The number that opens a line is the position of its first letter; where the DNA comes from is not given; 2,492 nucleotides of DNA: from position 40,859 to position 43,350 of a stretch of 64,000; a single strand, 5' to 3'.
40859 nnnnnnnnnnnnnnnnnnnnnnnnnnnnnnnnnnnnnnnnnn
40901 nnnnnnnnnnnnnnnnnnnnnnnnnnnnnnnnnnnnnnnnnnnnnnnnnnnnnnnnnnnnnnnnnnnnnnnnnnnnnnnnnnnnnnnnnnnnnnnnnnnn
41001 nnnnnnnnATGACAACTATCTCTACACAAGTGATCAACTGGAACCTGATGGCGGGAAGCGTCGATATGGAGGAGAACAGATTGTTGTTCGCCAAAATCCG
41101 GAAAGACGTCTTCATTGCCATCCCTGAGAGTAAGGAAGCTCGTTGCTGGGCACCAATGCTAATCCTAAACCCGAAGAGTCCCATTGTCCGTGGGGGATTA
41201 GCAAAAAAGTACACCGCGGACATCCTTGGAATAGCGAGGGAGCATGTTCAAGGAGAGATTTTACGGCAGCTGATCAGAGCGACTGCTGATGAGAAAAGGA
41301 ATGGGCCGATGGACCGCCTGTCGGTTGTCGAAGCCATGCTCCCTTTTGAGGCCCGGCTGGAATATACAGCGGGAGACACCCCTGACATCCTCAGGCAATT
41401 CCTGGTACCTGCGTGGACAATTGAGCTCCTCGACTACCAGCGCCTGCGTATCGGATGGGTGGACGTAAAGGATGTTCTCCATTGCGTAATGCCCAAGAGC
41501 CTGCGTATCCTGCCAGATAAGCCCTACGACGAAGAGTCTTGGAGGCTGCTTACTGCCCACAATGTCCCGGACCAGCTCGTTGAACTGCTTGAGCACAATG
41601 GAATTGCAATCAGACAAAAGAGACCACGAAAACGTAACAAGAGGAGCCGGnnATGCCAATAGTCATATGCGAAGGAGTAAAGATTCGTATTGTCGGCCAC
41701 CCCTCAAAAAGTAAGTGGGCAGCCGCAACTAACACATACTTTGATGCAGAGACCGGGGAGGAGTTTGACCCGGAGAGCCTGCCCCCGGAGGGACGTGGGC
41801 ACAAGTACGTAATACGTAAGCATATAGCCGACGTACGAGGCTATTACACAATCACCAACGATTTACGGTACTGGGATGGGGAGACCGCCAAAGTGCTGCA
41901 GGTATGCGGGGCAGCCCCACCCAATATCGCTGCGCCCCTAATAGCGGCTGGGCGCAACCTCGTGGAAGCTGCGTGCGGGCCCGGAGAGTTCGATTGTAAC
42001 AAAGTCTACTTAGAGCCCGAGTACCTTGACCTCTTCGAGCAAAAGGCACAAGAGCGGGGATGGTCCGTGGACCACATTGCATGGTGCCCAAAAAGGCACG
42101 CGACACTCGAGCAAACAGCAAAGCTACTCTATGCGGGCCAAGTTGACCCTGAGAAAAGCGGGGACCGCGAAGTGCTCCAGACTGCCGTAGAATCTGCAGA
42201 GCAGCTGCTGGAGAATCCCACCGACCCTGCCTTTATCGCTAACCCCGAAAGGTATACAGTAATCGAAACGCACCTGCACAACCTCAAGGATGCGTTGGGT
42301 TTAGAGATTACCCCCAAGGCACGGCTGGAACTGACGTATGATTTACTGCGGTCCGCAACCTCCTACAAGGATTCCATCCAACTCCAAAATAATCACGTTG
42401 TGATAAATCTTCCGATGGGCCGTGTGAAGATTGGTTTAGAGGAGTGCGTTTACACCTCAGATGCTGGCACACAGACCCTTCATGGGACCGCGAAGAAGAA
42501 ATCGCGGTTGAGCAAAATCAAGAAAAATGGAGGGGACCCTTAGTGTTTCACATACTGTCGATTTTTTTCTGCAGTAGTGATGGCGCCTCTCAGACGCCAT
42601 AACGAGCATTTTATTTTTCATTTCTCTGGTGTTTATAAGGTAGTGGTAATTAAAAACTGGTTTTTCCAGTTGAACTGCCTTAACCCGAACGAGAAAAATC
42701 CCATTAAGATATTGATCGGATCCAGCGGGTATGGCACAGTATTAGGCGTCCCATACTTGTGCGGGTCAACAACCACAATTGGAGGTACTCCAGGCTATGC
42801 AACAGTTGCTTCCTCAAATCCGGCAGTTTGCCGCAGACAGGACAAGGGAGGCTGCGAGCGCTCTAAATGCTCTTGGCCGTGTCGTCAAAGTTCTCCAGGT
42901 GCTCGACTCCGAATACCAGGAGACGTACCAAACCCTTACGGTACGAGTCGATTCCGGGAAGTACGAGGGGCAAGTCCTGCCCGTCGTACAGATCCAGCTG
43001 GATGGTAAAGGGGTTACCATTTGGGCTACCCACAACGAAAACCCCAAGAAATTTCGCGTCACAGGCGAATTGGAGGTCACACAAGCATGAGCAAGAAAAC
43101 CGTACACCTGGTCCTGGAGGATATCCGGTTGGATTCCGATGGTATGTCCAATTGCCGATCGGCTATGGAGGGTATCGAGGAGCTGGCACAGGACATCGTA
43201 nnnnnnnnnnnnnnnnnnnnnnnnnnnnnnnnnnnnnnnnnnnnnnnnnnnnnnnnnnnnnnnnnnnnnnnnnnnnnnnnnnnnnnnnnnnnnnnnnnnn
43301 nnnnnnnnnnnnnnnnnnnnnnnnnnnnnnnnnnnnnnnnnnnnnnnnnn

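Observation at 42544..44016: ParB-like protein preceded by the only extended AT-rich non-coding region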

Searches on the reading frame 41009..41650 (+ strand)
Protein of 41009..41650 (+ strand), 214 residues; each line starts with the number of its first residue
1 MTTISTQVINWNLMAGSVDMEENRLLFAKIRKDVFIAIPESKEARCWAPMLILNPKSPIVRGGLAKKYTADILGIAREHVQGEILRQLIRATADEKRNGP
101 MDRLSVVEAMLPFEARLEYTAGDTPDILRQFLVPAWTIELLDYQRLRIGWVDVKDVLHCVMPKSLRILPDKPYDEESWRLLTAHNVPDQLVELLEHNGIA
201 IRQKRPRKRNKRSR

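Call 6: search_protein_families(library=pfam, proteins=[window:41009-41650:+], max_evalue=0.1)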
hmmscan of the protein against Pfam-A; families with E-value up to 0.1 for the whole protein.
window:41009-41650:+ (214 aa): 1 family
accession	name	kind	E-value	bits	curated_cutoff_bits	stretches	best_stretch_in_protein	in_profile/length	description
PF15046.11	DUF4532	-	0.06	12.9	27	1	150-185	74-104/279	Protein of unknown function (DUF4532)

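Call 7: search_protein_families(library=phrogs, proteins=[window:41009-41650:+], max_evalue=0.01)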
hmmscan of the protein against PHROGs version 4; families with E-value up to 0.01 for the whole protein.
window:41009-41650:+ (214 aa): 0 families

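Call 58: search_protein_families(library=ncbifam, proteins=[window:41009-41650:+], max_evalue=0.01)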
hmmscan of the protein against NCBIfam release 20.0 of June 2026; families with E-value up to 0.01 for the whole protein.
window:41009-41650:+ (214 aa): 0 families

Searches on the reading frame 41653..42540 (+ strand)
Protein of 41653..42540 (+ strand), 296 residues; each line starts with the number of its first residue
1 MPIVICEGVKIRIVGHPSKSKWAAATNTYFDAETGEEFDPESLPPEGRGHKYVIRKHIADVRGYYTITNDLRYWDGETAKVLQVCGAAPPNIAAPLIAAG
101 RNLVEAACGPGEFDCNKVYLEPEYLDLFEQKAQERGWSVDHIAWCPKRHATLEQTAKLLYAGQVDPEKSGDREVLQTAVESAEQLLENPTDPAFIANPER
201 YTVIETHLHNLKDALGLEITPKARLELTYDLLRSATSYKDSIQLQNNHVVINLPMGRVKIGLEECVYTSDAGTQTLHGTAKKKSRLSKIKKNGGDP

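Call 6: search_protein_families(library=pfam, proteins=[window:41653-42540:+], max_evalue=0.1)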
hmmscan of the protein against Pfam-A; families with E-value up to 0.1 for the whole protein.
window:41653-42540:+ (296 aa): 1 family
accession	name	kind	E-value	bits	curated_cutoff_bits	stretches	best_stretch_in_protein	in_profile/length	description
PF10162.14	G8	-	0.033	14.5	22.9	1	230-283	46-88/124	G8 domain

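Call 7: search_protein_families(library=phrogs, proteins=[window:41653-42540:+], max_evalue=0.01)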
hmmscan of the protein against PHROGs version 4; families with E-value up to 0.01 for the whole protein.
window:41653-42540:+ (296 aa): 0 families

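Call 58: search_protein_families(library=ncbifam, proteins=[window:41653-42540:+], max_evalue=0.01)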
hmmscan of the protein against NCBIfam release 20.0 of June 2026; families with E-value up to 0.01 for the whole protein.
window:41653-42540:+ (296 aa): 0 families

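Call 96: search_protein_families(library=padloc, proteins=[window:41653-42540:+], max_evalue=0.001)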
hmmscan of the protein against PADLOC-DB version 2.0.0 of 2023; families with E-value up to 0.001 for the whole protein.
window:41653-42540:+ (296 aa): 0 families

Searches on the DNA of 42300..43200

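Call 43: search_rna_families(source=window, start=42300, end=43200, threshold=evalue, max_evalue=1)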
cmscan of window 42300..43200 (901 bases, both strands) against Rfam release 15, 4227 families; matches with E-value up to 1: 0.
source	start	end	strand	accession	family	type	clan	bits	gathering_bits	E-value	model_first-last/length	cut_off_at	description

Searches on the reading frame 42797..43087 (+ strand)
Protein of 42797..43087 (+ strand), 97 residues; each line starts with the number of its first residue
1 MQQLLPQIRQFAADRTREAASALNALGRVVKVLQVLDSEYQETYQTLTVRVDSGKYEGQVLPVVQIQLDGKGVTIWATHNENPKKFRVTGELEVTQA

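Call 6: search_protein_families(library=pfam, proteins=[window:42797-43087:+], max_evalue=0.1)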
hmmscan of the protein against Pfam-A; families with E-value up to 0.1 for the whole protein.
window:42797-43087:+ (97 aa): 2 families
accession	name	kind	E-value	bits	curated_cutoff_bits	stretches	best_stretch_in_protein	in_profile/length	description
PF16841.11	CBM60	-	0.018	16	28.2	1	46-93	1-45/91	Ca-dependent carbohydrate-binding module xylan-binding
PF22994.1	RSC4_Ig_like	-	0.021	14.8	24.2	1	39-84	40-86/150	RSC4 Ig-like domain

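Call 7: search_protein_families(library=phrogs, proteins=[window:42797-43087:+], max_evalue=0.01)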
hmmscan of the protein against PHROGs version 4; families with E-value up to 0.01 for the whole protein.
window:42797-43087:+ (97 aa): 0 families

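Call 58: search_protein_families(library=ncbifam, proteins=[window:42797-43087:+], max_evalue=0.01)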
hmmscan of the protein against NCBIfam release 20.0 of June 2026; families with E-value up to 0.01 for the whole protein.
window:42797-43087:+ (97 aa): 0 families

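Call 65: find_homologous_proteins(query=A4, max_evalue=0.001)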
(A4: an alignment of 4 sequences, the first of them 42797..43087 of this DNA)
Query A4 (4 sequences) (97 aa, profile of the alignment): 5 proteins with E <= 0.001 among 504 candidates.
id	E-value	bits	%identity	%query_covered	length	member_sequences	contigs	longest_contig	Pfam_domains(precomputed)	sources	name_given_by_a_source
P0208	3.5e-43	163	50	99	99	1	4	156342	-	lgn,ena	-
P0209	1.8e-42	161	100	100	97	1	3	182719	-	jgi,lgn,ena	-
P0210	1.2e-41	159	54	97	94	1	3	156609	-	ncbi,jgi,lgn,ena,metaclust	metaclust:\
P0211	4.0e-39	150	30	93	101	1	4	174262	-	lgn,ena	-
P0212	1.3e-24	104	32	95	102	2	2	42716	-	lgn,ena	-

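Call 68: find_encoding_contigs(protein=P0212, flank=8000, max_places=1)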
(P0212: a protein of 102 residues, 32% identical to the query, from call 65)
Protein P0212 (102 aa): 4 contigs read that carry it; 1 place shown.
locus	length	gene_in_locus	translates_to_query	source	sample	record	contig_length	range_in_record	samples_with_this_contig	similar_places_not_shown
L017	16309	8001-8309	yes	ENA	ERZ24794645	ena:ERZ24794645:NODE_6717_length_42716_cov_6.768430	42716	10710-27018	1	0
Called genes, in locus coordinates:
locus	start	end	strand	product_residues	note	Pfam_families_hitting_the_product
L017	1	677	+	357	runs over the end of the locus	PF01471:PG_binding_1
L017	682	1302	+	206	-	-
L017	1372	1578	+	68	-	-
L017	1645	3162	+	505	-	-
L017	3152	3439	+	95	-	-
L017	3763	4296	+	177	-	-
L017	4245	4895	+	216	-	PF00899:ThiF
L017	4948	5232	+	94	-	-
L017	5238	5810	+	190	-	PF00075:RNase_H, PF13456:RVT_3 (weak)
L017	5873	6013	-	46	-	-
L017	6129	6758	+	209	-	-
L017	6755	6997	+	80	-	-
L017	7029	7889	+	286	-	-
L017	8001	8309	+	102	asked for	-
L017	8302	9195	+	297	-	PF02195:ParB_N (faint), PF17762:HTH_ParB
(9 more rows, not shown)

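Call 70: predict_structure(alignment_id=A5)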
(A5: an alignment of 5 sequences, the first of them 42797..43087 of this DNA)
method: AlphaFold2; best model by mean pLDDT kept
length: 97 residues; sequences in the alignment: 5
mean_pLDDT: 69.0   pTM: 0.46
mean pLDDT of the five models: 69.0, 63.2, 63.1, 63.0, 62.4
residues with pLDDT >= 90: 0; 70-90: 50; 50-70: 35; < 50: 12
segments of 3 or more residues with pLDDT < 50: 1-3, 36-43
pLDDT, mean of each block of 10 residues (from residue 1): 58 66 57 48 64 85 80 82 82 69
secondary structure, 60 per line:
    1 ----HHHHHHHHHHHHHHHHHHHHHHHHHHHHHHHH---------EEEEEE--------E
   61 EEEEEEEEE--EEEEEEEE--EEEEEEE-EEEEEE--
elements in order: H5-36 E46-51 E60-69 E72-79 E82-88 E90-95

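Call 72: fold_search(model_id=the predicted structure, library=pdb)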
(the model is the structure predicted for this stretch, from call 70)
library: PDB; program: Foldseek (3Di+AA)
matches with E <= 10: 902; with E <= 0.001: 0
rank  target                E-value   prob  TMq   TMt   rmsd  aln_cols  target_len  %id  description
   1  7tzv_A                1.7e-02  0.97  0.37  0.22   4.6        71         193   20  Structure of DriD C-domain bound to 9mer ssDNA (released 2022-06-01)
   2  9cu3_A                5.4e-02  0.91  0.37  0.21   4.6        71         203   20  Allosteric mechanism of DriD transcription activator (released 2025-04-23)
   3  9cu3_B                6.5e-02  0.96  0.41  0.24   4.5        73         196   18  Allosteric mechanism of DriD transcription activator (released 2025-04-23)
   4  8tp8_B                6.9e-02  0.89  0.41  0.16  11.1       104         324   16  Structure of the C. crescentus WYL-activator, DriD, bound to ssDNA and cognate DNA (released 2023-11-29)
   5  7tzv_M                7.8e-02  0.94  0.41  0.24   4.2        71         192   20  Structure of DriD C-domain bound to 9mer ssDNA (released 2022-06-01)
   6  8tp8_D                7.8e-02  0.90  0.42  0.16  10.5       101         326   17  Structure of the C. crescentus WYL-activator, DriD, bound to ssDNA and cognate DNA (released 2023-11-29)
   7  8tp8_A                1.1e-01  0.82  0.37  0.15   4.8        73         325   20  Structure of the C. crescentus WYL-activator, DriD, bound to ssDNA and cognate DNA (released 2023-11-29)
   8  9j0n_Z                2.4e-01  0.90  0.37  0.09   3.7        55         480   14  Paused elongation complex of mammalian RNA polymerase II with nucleosome (PEC2-nuc) (released 2025-02-05)
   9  9pfv_Q                2.7e-01  0.72  0.42  0.15   3.9        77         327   18  The cryo-EM structure of C. crescentus DriD-ssDNA-RNAP-Sigma73-CCNA_03891/CCNA_01149 promoter transcription activation (released 2026-02-25)
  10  8tpk_A                3.0e-01  0.75  0.42  0.16   3.5        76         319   18  P6522 crystal form of C. crescentus DriD-ssDNA-DNA complex (released 2023-11-29)
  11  9a56_B                3.2e-01  0.44  0.35  0.22  10.4        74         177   11  Integrative model of RPOB-NUSG by crosslinking MS and deep learning (released 2024-09-18)
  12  2e6z_MODEL_1_A        3.6e-01  0.47  0.32  0.45   6.1        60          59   20  Solution structure of the second KOW motif of human transcription elongation factor SPT5 (released 2007-07-10)
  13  7mq9_L4               3.8e-01  0.72  0.35  0.17   3.3        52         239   12  Cryo-EM structure of the human SSU processome, state pre-A1* (released 2021-09-22)
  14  8ip8_PA               3.8e-01  0.13  0.24  0.20  11.3       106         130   18  Wheat 80S ribosome stalled on AUG-Stop boron dependently (released 2024-02-21)
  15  4adx_T                4.1e-01  0.44  0.33  0.28   5.9        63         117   21  The Cryo-EM Structure of the Archaeal 50S Ribosomal Subunit in Complex with Initiation Factor 6 (released 2012-02-08)
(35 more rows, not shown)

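Call 96: search_protein_families(library=padloc, proteins=[window:42797-43087:+], max_evalue=0.001)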
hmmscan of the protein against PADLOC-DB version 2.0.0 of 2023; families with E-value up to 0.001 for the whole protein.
window:42797-43087:+ (97 aa): 0 families
